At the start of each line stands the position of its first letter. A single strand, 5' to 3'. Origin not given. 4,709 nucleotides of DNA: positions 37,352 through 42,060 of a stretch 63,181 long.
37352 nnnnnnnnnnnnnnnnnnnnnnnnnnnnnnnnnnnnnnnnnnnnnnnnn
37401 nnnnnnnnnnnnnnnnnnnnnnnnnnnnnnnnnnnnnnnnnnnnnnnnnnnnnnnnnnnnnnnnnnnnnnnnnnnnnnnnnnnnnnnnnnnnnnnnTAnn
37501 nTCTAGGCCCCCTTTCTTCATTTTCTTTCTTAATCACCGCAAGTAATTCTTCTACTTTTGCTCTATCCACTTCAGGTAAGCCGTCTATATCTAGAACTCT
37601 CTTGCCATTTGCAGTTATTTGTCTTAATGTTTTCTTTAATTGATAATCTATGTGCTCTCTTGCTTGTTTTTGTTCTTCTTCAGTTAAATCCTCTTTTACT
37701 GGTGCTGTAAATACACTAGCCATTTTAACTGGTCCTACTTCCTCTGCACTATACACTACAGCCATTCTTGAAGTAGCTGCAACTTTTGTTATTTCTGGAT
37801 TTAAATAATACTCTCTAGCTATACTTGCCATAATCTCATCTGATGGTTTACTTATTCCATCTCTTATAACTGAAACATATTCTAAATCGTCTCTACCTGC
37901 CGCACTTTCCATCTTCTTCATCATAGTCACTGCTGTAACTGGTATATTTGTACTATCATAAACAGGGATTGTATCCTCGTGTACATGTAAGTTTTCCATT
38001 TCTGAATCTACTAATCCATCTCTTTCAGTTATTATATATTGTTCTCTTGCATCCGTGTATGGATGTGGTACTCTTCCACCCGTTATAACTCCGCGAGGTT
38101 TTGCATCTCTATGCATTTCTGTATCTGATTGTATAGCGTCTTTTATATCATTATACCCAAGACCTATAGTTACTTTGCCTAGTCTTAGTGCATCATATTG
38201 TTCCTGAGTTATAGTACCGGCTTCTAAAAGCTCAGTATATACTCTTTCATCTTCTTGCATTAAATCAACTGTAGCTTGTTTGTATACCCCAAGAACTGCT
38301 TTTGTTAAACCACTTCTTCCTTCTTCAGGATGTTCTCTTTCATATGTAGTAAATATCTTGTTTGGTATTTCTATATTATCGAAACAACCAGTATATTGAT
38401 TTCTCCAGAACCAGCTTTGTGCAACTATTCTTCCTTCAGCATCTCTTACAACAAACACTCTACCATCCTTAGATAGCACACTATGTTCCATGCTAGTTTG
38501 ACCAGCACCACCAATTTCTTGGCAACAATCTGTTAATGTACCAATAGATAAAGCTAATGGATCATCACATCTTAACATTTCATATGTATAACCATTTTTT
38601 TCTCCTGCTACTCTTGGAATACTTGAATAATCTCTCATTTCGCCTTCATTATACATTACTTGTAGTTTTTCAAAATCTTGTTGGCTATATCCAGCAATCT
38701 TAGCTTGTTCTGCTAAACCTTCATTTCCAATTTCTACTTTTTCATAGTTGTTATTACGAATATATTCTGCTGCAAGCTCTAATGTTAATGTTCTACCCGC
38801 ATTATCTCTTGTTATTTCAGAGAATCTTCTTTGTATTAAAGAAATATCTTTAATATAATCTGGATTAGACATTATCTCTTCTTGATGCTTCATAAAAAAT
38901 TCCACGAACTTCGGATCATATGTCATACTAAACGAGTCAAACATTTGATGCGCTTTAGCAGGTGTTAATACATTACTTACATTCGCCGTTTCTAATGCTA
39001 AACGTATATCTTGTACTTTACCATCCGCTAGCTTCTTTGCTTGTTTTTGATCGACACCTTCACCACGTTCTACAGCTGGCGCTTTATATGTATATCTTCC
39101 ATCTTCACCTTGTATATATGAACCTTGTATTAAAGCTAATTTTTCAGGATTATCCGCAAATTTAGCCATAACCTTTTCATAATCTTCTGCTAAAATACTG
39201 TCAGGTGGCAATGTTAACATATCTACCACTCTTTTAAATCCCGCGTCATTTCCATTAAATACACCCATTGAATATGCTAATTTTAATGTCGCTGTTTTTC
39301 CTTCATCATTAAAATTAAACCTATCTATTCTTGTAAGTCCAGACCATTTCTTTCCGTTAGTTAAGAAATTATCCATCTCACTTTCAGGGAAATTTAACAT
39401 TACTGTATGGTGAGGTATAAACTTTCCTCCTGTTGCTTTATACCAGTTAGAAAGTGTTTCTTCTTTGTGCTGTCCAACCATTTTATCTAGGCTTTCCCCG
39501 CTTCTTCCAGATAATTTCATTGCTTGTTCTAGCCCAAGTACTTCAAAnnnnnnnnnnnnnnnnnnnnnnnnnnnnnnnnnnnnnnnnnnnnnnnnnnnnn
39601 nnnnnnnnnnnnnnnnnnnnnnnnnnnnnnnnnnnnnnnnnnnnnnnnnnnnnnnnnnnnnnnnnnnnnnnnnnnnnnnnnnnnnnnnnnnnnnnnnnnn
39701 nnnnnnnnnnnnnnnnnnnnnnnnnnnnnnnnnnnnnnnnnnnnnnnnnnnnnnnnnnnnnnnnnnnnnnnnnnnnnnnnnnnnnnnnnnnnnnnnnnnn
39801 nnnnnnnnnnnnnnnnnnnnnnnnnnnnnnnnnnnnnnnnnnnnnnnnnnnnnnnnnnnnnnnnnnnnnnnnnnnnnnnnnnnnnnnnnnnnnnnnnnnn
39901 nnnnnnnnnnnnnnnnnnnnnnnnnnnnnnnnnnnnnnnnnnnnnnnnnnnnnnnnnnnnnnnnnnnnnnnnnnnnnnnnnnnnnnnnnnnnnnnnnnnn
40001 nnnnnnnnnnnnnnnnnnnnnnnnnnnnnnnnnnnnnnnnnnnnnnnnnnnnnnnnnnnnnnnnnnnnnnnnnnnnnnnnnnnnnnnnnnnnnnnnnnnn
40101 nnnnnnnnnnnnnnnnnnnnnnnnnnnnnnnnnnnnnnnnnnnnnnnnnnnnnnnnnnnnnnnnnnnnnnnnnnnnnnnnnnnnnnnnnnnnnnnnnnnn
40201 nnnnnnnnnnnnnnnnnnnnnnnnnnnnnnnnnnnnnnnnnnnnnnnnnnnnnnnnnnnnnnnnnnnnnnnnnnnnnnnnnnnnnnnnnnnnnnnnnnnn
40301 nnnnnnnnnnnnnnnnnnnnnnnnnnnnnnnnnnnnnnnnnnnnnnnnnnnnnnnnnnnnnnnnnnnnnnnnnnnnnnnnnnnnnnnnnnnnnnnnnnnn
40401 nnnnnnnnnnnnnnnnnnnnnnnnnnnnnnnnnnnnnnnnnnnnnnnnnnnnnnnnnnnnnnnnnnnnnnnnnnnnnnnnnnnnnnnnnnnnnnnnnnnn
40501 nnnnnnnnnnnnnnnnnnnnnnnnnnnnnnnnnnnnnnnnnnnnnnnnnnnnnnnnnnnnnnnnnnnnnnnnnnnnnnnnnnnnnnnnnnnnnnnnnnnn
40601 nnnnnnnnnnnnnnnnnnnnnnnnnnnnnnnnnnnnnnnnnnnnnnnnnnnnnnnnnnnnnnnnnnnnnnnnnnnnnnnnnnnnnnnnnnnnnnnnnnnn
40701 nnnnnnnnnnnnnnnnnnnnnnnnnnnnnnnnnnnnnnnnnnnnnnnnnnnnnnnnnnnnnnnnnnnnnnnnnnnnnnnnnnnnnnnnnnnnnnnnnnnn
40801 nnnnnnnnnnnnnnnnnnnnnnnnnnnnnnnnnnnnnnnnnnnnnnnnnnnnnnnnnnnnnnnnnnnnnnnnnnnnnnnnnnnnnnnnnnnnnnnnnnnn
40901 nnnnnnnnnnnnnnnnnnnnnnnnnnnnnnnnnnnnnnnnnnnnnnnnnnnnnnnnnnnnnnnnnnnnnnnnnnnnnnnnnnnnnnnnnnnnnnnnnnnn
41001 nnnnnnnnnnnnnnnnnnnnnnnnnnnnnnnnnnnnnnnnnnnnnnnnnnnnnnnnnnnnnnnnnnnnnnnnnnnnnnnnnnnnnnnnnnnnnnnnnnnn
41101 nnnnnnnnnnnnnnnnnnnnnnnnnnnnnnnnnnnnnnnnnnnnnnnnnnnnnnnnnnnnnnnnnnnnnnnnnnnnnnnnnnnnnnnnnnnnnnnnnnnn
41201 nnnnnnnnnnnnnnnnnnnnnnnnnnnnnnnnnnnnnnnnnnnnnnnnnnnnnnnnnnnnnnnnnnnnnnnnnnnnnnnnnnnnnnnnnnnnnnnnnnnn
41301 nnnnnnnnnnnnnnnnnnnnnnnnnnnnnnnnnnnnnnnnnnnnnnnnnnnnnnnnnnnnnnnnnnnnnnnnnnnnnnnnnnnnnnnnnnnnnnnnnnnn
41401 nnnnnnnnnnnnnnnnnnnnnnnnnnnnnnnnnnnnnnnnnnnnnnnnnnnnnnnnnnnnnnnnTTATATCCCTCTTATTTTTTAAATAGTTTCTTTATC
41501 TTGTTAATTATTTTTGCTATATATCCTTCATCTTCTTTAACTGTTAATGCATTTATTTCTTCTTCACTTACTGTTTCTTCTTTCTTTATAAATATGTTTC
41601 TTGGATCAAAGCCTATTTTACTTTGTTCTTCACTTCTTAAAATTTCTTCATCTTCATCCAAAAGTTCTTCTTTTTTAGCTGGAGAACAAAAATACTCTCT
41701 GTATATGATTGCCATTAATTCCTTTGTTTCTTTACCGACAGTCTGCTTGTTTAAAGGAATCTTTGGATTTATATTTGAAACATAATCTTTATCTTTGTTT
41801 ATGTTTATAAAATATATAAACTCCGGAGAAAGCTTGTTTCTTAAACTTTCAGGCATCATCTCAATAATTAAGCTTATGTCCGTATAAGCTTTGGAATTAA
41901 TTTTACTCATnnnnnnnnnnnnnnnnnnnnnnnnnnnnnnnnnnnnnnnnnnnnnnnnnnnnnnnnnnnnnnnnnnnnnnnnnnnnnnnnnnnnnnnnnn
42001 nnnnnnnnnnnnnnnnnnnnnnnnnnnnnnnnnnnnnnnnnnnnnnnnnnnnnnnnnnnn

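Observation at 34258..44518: Five-gene operon of large, unassignable cytoplasmic proteins built around an ADP-ribosyltransferase: candidate undescribed conflict system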

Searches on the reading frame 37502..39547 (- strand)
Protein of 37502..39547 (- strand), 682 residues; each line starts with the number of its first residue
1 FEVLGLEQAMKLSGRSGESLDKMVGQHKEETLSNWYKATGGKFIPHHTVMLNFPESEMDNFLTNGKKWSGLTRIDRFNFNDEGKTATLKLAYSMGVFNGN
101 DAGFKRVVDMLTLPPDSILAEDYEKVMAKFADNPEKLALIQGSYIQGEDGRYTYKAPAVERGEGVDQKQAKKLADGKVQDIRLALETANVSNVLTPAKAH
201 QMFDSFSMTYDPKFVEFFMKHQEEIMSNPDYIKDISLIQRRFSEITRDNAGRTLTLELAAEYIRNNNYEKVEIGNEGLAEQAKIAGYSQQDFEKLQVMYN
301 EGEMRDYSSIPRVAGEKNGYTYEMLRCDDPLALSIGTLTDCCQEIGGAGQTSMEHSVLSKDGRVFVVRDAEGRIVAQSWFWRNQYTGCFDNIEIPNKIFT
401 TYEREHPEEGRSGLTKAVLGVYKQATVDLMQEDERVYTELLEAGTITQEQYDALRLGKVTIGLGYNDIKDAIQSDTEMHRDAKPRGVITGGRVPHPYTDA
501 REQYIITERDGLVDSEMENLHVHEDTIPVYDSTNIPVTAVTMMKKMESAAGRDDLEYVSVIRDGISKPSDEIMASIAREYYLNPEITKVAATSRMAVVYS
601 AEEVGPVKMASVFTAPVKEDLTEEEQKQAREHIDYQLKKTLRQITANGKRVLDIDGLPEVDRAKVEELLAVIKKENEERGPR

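Call 47: predict_structure(alignment_id=A3)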
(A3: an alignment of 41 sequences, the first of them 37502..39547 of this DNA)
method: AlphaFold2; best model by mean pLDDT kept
length: 682 residues; sequences in the alignment: 41
mean_pLDDT: 90.2   pTM: 0.78
mean pLDDT of the five models: 90.2, 89.6, 89.3, 89.3, 88.3
residues with pLDDT >= 90: 455; 70-90: 214; 50-70: 11; < 50: 2
segments of 3 or more residues with pLDDT < 50: none
pLDDT, mean of each block of 10 residues (from residue 1): 70 76 80 89 88 93 95 87 90 96 95 94 96 94 94 90 78 90 94 89 88 95 90 87 82 87 80 92 86 94 92 96 95 89 82 93 95 91 96 87 90 96 98 97 94 97 84 94 90 79 94 92 94 93 94 90 82 96 96 96 88 94 93 94 84 92 95 80 45
secondary structure, 60 per line:
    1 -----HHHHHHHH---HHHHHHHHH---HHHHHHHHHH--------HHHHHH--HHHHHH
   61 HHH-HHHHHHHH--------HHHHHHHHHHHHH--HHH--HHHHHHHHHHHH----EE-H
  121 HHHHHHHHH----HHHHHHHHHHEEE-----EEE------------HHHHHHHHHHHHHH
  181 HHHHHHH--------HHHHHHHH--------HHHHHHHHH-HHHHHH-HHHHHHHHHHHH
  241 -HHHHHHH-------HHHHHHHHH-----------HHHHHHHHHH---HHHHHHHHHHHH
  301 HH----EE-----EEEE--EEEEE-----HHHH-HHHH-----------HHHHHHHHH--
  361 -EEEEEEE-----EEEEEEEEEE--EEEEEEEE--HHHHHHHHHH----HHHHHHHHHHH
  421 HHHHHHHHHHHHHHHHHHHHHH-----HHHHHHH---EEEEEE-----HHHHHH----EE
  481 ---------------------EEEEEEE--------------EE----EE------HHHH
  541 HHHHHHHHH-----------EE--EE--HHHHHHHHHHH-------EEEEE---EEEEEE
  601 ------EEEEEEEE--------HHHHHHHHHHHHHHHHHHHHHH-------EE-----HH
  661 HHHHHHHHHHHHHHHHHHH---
elements in order: H6-13 H17-25 H29-38 H47-52 H55-63 H65-72 H81-93 H101-112 H120-129 H134-143 E144-146 E152-154 H167-187 H196-203 H212-220 H222-227 H229-240 H242-248 H256-264 H276-285 H289-302 E314-317 E320-324 H330-333 H335-338 H350-358 E362-368 E374-383 E386-393 H396-405 H410-442 H448-454 E458-463 H469-474 E502-508 H537-549 H569-579 E587-591 E595-600 E607-614 H623-644 H659-679
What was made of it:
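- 38015..38977 (-): Most conserved block of C (aa 830-1150). It contains the GNAT-like alpha/beta core (about aa 950-1110) with CCQ at 980-982, QSWFW at 1016-1020 and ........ at 1027-1034. AlphaFold2 model of aa 640-1321: pLDDT 90.2, pTM 0.78 (call 47).
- On GNAT superfamily (protein C): The topology fits (call 47).
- Closest known: GNAT. Same: The order of secondary-structure elements fits the GNAT core (call 47).
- The strand and helix order of aa 953-1102 in the model fits beta1-alpha1-alpha2-beta2-beta3-beta4-alpha3-beta5 (call 47).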

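Call 49: fold_search(model_id=the predicted structure, library=pdb)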
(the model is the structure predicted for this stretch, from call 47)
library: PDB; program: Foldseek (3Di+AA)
matches with E <= 10: 441; with E <= 0.001: 0
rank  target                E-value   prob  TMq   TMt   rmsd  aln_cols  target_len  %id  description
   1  2wpw_A                3.3e-03  0.97  0.15  0.29  20.4       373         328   10  Tandem GNAT protein from the clavulanic acid biosynthesis pathway (without AcCoA) (released 2009-12-29)
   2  2wpx_A                6.5e-03  0.95  0.15  0.28  21.4       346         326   12  Tandem GNAT protein from the clavulanic acid biosynthesis pathway (with AcCoA) (released 2009-12-29)
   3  7kx3_C                1.2e-02  0.99  0.15  0.46   8.9       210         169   13  SpeG Spermidine N-acetyltransferase F149G mutant from Vibrio cholerae (released 2020-12-16)
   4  7kx3_A                1.5e-02  0.99  0.15  0.46   8.7       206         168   14  SpeG Spermidine N-acetyltransferase F149G mutant from Vibrio cholerae (released 2020-12-16)
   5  3tt2                  2.4e-02  0.82  0.13  0.26  21.0       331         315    9  Crystal Structure of GCN5-related N-Acetyltransferase from Sphaerobacter thermophilus (released 2011-10-05)
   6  2i00_C                2.4e-02  0.51  0.10  0.15  21.7       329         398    9  Crystal structure of acetyltransferase (GNAT family) from Enterococcus faecalis (released 2006-09-19)
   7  1m1d_A                2.5e-02  0.98  0.14  0.47   8.4       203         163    9  TETRAHYMENA GCN5 WITH BOUND BISUBSTRATE ANALOG INHIBITOR (released 2002-10-30)
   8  7kx3_B                2.8e-02  0.99  0.16  0.50   8.4       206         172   13  SpeG Spermidine N-acetyltransferase F149G mutant from Vibrio cholerae (released 2020-12-16)
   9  7kwj_B                2.9e-02  0.99  0.15  0.50   8.2       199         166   13  Spermidine N-acetyltransferase SpeG K23-Q34 chimera from Vibrio cholerae and hSSAT (released 2020-12-16)
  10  3d8p_A                3.2e-02  0.98  0.14  0.44   6.8       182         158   12  Crystal structure of acetyltransferase of GNAT family (NP_373092.1) from STAPHYLOCOCCUS AUREUS MU50 at 2.20 A resoluti (released 2008-10-28)
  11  5jq4_B                3.2e-02  0.95  0.13  0.41   7.5       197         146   10  Structure of a GNAT acetyltransferase SACOL1063 from Staphylococcus aureus (released 2016-06-29)
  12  7kx2_C                3.5e-02  0.98  0.12  0.40   8.5       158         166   13  Spermidine N-acetyltransferase SpeG F149A mutant from Vibrio cholerae (released 2020-12-16)
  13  5c82                  3.6e-02  0.97  0.11  0.33   7.7       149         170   15  Crystal structure of Nourseothricin acetyltransferase (released 2016-06-29)
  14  4u9v                  3.6e-02  0.91  0.15  0.40  13.8       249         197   11  Crystal structure of NatD (Naa40p) bound to acetyl CoA (released 2015-01-28)
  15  7z6a_A                3.6e-02  0.38  0.10  0.18  20.5       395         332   10  CRYSTAL STRUCTURE OF WEISSELLA VIRIDESCENS FEMXVV NON-RIBOSOMAL AMINO ACID TRANSFERASE IN COMPLEX WITH A PEPTIDYL-XNA  (released 2022-10-26)
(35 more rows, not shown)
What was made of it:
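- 38015..38977 (-): The top Foldseek PDB hits are almost all GNAT-superfamily proteins: tandem GNAT 2wpw (E 3e-3), SpeG, Gcn5, FemX, with probabilities mostly 0.8-0.99 (call 49).
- Closest known: GNAT. Same: The best structural matches of the conserved region of C are almost all GNAT-superfamily proteins (call 49).
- Checked: It carries a GNAT-like domain (calls 47, 49).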

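Call 62: fold_search(model_id=the predicted structure, library=viral)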
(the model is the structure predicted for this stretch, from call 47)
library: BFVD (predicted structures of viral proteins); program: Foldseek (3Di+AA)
matches with E <= 10: 542; with E <= 0.001: 3
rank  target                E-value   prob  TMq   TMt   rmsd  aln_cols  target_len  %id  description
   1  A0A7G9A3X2            1.6e-10  1.00  0.24  0.25  29.8       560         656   17  Uncharacterized protein [Bacteriophage sp.]
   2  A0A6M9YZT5            7.5e-04  0.85  0.12  0.13  26.4       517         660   10  (no name in the UniProt tables at hand)
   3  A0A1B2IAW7            9.4e-04  0.99  0.13  0.25  22.7       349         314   10  (no name in the UniProt tables at hand)
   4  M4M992                1.0e-03  0.97  0.14  0.20  22.5       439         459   11  (no name in the UniProt tables at hand)
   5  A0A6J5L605            1.7e-03  0.54  0.13  0.07  29.0       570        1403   12  PcfJ-like protein [uncultured Caudovirales phage]
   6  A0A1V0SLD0            2.8e-03  1.00  0.14  0.47   8.5       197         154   10  Acetyltransferase GNAT family protein [Klosneuvirus KNV1]
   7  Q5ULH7                5.0e-03  0.84  0.14  0.17  21.6       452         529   11  Orf137 [Lactobacillus phage LP65]
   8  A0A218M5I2            6.3e-03  1.00  0.15  0.43   8.9       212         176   13  Acetyltransferase domain protein [Arthrobacter phage Niktson]
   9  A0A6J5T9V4            7.2e-03  1.00  0.17  0.44   7.0       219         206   12  Uncharacterized protein [uncultured Caudovirales phage]
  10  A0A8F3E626            8.2e-03  0.93  0.15  0.27  21.0       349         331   11  Acetyltransferase [Streptomyces phage TaidaOne]
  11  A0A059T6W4            9.9e-03  0.60  0.13  0.11  27.7       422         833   13  PcfJ domain-containing protein [Listeria phage LP-064]
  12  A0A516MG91            1.2e-02  0.63  0.12  0.23  20.1       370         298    8  (no name in the UniProt tables at hand)
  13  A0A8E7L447            1.4e-02  0.69  0.09  0.19  19.6       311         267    8  (no name in the UniProt tables at hand)
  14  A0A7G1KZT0            1.8e-02  0.35  0.10  0.17  18.9       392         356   12  (no name in the UniProt tables at hand)
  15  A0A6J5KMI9            2.1e-02  0.82  0.10  0.09  13.4       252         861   12  PcfJ-like protein [uncultured Caudovirales phage]
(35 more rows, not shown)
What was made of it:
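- Closest known: PcfJ-like proteins. Same: Weak Foldseek matches of the C model to phage proteins annotated as PcfJ-like (probability 0.4-0.8, call 62).
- GNAT-like fold of C: calls 47, 49, 62. There are weak structural matches to phage 'PcfJ-like' proteins (call 62).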

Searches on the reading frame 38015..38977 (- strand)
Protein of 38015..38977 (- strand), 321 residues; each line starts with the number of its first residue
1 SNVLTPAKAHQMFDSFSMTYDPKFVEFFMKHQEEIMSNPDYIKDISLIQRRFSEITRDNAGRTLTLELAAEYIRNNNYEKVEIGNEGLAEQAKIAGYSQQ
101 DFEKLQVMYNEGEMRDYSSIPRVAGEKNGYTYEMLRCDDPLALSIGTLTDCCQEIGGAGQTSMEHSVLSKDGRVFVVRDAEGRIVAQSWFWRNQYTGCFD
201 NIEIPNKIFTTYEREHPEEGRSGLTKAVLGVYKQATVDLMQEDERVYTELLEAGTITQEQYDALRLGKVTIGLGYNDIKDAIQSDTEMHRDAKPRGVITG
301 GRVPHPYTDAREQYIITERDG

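Call 37: find_homologous_proteins(query=A2, max_evalue=0.001)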
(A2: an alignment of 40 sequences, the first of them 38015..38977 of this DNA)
Query A2 (40 sequences) (321 aa, profile of the alignment): 47 proteins with E <= 0.001 among 6028 candidates.
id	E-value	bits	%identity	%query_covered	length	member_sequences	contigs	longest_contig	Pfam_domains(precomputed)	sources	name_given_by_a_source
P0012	1.6e-146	506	49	99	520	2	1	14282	-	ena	-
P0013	3.2e-143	495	50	99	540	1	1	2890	-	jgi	-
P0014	6.7e-141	487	49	99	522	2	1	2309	-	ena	-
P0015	8.7e-132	457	69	99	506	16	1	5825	-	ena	-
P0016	6.1e-131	455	70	99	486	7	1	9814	-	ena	-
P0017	2.3e-130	453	71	99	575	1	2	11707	-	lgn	-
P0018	1.4e-129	450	51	85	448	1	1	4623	-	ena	-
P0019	5.2e-128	445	46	100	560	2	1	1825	-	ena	-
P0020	4.2e-125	435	63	99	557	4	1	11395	-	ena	-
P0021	6.7e-125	435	47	99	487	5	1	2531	-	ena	-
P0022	9.1e-122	425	60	99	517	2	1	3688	-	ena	-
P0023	2.8e-107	377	60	90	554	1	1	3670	-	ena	-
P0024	2.6e-105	370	39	98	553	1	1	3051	-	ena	-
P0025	1.1e-101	359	51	98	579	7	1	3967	-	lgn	-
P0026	2.1e-95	338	53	94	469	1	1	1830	-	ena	-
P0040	9.0e-55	204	24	55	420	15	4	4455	-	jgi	jgi:hypothetical protein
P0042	7.7e-49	185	31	64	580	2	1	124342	-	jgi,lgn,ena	-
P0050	5.0e-30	123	29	64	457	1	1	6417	-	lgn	-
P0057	1.8e-7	49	25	41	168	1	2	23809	-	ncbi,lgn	-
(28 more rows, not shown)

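Call 63: search_protein_families(library=pfam, proteins=[P0042, P0040, P0050, P0057], max_evalue=1)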
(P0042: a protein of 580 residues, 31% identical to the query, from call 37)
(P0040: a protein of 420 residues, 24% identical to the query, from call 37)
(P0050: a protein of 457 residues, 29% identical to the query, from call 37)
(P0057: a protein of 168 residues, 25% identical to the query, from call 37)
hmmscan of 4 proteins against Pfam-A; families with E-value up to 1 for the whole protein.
P0042 (580 aa): 0 families

P0040 (420 aa): 1 family
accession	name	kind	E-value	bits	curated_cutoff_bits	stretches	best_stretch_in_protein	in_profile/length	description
PF14021.12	TNT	-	0.082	13.8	27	0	113-138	12-37/88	Tuberculosis necrotizing toxin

P0050 (457 aa): 0 families

P0057 (168 aa): 1 family
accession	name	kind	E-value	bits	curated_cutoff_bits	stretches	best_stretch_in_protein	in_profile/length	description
PF00657.28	Lipase_GDSL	-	0.14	12.7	23.6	1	28-118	31-115/208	GDSL-like Lipase/Acylhydrolase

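Call 78: search_dna_similar(query=window:38015-38977:-, collection=phages, mode=protein, max_evalue=0.001, max_rows=15)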
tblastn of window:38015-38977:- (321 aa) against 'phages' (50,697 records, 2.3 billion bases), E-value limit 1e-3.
Records with a match: 3; places in all: 3; records where one place covers at least 80% of the query: 0.
Best place of each record, by identity: <60% 3.
By first word of the organism name: Microcystis 2; Cyanophage 1.
By host as written in the record: Microcystis aeruginosa 2; Cyanobacteria 1.
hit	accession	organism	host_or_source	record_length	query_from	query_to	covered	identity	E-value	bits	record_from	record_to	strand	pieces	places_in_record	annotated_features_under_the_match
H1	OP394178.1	Cyanophage MaMV-DH01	Cyanobacteria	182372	26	203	55%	24.9%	5e-7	57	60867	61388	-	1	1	hypothetical protein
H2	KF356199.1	Microcystis phage MaMV-DC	Microcystis aeruginosa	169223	26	203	55%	24.9%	6e-7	57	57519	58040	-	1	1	hypothetical protein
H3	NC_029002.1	Microcystis phage MaMV-DC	Microcystis aeruginosa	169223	26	203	55%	24.9%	6e-7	57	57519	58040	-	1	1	hypothetical protein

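Call 92: get_annotated_region(hit=H2, flank=6000)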
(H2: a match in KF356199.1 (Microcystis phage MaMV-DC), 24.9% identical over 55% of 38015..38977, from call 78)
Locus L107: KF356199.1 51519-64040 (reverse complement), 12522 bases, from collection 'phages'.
description: Microcystis phage MaMV-DC, complete genome.
organism: Microcystis phage MaMV-DC (NCBI taxid 1357715)
taxonomy: Viruses; Duplodnaviria; Heunggongvirae; Uroviricota; Caudoviricetes; Fukuivirus; Fukuivirus MVDC
host: Microcystis aeruginosa; source: -; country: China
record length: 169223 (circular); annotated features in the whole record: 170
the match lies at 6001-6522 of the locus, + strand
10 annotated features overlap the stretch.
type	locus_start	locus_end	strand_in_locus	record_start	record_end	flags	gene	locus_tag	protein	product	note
CDS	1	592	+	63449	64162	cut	-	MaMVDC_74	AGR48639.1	hypothetical protein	ORF74L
CDS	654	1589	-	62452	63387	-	-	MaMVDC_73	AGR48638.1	hypothetical protein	ORF73R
CDS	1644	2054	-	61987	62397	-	-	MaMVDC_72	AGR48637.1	hypothetical protein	ORF72R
CDS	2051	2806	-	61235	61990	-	-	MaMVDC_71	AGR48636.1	chitinase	ORF71R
CDS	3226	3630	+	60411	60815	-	-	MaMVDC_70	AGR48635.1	hypothetical protein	ORF70L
CDS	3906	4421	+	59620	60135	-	-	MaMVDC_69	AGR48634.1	hypothetical protein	ORF69L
CDS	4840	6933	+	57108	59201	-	-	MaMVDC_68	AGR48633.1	hypothetical protein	ORF68L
CDS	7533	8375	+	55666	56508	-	-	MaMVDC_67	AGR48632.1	hypothetical protein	ORF67L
CDS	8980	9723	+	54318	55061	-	-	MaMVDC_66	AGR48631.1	hypothetical protein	ORF66L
CDS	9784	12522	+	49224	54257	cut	-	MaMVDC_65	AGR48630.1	hypothetical protein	ORF65L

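Call 104: search_dna_similar(query=window:38015-38977:-, collection=plasmids, mode=protein, max_evalue=0.01, max_rows=15)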
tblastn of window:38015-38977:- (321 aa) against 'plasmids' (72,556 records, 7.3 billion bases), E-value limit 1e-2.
No match.
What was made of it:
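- Tried and rejected: C domain in plasmids: none (call 104).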

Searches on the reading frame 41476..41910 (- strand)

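Call 3: search_protein_families(library=pfam, proteins=[window:41476-41910:-], max_evalue=1)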
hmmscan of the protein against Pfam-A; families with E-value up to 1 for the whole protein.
window:41476-41910:- (144 aa): 1 family
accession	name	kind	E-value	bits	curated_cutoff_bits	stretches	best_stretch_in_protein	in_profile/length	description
PF08030.17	NAD_binding_6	-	0.18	12.3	22.2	1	12-118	17-110/156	Ferric reductase NAD binding domain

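Call 4: search_protein_families(library=padloc, proteins=[window:41476-41910:-], max_evalue=1)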
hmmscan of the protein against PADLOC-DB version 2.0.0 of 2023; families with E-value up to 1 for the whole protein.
window:41476-41910:- (144 aa): 0 families

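Call 5: search_protein_families(library=phrogs, proteins=[window:41476-41910:-], max_evalue=1)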
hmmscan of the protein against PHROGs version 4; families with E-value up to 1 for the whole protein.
window:41476-41910:- (144 aa): 2 families
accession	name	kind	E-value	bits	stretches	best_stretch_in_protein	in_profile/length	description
phrog_33547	-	unknown function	0.059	13.3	1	9-82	126-199/357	-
phrog_33465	-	unknown function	0.29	12.1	1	61-79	23-41/50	-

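Call 6: search_protein_families(library=ncbifam, proteins=[window:41476-41910:-], max_evalue=1)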
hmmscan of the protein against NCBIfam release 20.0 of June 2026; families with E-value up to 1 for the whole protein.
window:41476-41910:- (144 aa): 1 family
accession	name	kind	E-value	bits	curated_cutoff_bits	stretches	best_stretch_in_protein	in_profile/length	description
NF004522.0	PRK05867.1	equivalog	0.11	12.2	447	1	13-61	176-225/255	SDR family oxidoreductase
